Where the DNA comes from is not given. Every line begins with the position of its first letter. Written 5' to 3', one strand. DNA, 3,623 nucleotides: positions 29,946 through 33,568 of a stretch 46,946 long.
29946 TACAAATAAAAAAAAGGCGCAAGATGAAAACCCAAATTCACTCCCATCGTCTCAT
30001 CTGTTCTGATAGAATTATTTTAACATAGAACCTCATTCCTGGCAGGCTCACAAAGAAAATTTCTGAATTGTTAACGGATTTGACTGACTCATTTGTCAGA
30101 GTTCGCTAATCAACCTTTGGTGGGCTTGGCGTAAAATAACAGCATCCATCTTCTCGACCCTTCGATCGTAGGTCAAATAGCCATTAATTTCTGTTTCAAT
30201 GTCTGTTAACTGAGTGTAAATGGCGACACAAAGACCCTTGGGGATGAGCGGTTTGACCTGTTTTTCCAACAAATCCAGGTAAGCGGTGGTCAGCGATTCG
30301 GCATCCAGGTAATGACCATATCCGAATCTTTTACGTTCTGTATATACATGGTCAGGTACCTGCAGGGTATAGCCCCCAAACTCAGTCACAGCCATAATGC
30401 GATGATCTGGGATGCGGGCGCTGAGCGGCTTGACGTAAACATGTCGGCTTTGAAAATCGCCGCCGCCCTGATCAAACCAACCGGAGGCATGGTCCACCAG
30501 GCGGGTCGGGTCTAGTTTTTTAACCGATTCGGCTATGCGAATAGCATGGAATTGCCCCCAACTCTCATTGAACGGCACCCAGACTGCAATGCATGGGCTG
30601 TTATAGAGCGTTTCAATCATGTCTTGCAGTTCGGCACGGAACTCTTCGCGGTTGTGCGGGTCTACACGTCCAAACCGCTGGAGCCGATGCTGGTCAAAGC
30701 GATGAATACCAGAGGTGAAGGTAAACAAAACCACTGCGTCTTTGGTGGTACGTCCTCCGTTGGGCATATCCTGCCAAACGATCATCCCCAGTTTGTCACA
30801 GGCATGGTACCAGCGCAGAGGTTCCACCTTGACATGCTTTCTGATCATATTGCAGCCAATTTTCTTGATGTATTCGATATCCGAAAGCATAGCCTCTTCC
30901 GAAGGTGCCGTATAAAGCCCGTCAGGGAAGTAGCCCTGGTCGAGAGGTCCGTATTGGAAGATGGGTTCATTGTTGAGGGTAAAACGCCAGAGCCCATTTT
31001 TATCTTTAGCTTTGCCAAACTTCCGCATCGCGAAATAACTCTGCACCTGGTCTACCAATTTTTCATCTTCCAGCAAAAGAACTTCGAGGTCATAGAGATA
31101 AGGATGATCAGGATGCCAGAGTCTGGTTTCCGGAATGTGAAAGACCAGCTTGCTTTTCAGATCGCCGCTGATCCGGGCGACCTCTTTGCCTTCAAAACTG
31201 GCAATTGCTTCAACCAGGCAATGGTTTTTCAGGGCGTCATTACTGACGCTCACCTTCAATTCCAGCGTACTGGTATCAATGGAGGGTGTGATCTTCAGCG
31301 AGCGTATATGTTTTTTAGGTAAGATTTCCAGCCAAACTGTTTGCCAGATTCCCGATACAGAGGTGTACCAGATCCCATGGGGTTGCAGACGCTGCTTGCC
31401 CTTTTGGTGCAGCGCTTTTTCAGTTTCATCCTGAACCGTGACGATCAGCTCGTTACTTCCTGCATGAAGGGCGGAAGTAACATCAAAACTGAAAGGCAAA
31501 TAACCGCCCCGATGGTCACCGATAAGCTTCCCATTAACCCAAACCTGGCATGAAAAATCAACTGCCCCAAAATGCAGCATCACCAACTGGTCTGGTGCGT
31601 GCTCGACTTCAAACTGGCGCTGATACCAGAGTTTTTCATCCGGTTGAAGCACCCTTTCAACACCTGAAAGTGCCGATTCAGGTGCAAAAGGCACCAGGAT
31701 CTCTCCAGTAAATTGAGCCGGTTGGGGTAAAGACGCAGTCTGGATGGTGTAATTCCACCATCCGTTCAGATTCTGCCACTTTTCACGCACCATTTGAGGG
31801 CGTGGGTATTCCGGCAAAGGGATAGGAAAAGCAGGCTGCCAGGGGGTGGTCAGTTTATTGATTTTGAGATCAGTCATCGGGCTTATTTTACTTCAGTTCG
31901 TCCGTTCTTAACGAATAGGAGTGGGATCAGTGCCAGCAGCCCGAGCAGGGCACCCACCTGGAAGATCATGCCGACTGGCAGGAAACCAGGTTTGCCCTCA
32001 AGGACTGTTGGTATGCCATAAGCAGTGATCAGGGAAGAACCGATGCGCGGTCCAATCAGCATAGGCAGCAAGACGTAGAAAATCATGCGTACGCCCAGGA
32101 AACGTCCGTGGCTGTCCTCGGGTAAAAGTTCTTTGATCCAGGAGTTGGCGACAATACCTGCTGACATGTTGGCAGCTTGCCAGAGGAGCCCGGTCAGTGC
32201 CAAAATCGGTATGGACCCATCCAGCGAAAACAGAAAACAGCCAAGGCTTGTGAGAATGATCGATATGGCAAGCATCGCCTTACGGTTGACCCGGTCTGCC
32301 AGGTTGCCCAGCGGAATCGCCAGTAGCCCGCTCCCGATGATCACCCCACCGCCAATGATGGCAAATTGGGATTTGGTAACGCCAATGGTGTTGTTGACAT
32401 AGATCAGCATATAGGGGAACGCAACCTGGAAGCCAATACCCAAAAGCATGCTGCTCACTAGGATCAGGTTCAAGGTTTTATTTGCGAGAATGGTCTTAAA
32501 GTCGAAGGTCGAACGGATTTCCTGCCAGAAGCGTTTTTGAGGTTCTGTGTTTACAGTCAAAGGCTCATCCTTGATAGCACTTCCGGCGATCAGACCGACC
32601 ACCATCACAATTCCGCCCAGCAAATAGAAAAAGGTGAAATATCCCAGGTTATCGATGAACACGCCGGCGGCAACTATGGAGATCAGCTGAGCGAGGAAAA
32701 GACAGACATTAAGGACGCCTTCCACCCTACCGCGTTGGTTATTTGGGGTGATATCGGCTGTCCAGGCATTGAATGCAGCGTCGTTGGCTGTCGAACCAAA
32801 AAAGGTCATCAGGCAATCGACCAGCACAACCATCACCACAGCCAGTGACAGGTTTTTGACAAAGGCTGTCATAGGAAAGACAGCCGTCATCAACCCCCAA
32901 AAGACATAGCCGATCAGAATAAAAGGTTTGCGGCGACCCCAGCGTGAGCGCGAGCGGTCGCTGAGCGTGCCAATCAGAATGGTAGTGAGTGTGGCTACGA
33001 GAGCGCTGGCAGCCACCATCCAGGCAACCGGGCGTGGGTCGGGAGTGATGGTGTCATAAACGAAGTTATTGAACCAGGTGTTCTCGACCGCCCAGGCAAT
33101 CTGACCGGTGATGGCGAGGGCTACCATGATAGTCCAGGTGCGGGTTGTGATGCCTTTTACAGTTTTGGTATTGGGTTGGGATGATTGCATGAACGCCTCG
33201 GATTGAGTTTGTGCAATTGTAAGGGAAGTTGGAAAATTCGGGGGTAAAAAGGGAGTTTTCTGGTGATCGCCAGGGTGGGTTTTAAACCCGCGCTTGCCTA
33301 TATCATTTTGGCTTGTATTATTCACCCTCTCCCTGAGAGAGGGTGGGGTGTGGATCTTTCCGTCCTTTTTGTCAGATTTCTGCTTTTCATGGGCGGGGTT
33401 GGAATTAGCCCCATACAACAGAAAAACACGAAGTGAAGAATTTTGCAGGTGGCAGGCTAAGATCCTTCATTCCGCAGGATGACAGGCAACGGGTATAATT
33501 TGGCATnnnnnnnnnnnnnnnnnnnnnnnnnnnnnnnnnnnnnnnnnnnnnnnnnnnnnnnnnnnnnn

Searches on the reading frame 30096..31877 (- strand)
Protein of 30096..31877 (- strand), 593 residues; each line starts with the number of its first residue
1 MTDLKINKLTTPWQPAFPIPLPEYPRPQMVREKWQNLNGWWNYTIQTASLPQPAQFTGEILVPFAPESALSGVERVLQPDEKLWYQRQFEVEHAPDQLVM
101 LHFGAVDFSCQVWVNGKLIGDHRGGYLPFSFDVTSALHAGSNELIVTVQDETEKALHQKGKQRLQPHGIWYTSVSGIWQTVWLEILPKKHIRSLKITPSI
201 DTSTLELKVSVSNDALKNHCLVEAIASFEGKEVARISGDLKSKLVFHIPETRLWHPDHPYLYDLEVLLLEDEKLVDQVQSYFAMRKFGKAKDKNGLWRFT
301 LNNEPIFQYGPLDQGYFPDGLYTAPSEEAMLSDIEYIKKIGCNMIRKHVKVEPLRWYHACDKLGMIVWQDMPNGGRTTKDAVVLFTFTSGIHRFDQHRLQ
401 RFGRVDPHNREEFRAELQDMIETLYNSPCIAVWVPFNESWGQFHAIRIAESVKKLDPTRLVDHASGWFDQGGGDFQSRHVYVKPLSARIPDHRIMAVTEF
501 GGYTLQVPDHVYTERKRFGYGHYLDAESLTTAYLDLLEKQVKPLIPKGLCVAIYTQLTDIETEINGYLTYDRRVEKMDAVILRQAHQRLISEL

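Call 43: search_protein_families(library=pfam, proteins=[window:30096-31877:-], max_evalue=0.00001)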
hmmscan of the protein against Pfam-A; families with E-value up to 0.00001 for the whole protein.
window:30096-31877:- (593 aa): 4 families
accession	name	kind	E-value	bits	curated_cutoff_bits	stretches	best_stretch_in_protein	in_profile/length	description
PF02837.24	Glyco_hydro_2_N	-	2.7e-15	57.1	28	1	81-184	65-166/169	Glycosyl hydrolases family 2, sugar binding domain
PF22666.2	Glyco_hydro_2_N2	-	1.1e-12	48.8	27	1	80-163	47-132/167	Glycosyl hydrolase 2 galactose-binding domain-like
PF00703.27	Glyco_hydro_2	-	4.4e-12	47.2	23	1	190-285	2-109/109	Glycosyl hydrolases family 2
PF02836.23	Glyco_hydro_2_C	-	1.8e-09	37.6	21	1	326-466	34-163/302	Glycosyl hydrolases family 2, TIM barrel domain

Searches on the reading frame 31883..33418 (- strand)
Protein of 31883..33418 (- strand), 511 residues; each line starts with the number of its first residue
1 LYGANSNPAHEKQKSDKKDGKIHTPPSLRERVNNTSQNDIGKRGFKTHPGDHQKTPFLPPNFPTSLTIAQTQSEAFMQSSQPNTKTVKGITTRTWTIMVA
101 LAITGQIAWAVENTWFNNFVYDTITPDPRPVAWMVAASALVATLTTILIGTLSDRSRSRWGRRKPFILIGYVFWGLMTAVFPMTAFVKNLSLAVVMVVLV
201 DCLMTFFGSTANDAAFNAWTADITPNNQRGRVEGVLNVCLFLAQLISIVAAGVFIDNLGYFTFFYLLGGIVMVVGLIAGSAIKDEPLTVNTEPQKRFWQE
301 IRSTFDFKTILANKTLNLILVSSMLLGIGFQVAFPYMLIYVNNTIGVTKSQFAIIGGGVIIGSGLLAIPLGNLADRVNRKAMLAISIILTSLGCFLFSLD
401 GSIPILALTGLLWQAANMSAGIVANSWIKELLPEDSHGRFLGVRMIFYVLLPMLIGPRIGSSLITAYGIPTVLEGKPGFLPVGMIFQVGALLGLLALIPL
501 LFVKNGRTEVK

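Call 43: search_protein_families(library=pfam, proteins=[window:31883-33418:-], max_evalue=0.00001)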
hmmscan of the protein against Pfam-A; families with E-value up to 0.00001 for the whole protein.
window:31883-33418:- (511 aa): 2 families
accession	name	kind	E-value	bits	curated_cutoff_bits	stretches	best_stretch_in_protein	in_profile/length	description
PF07690.21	MFS_1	-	2.1e-36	126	33.4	2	119-339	22-227/347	Major Facilitator Superfamily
PF13347.12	MFS_2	-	5.3e-17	61.9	27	1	105-409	9-319/427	MFS/sugar transport protein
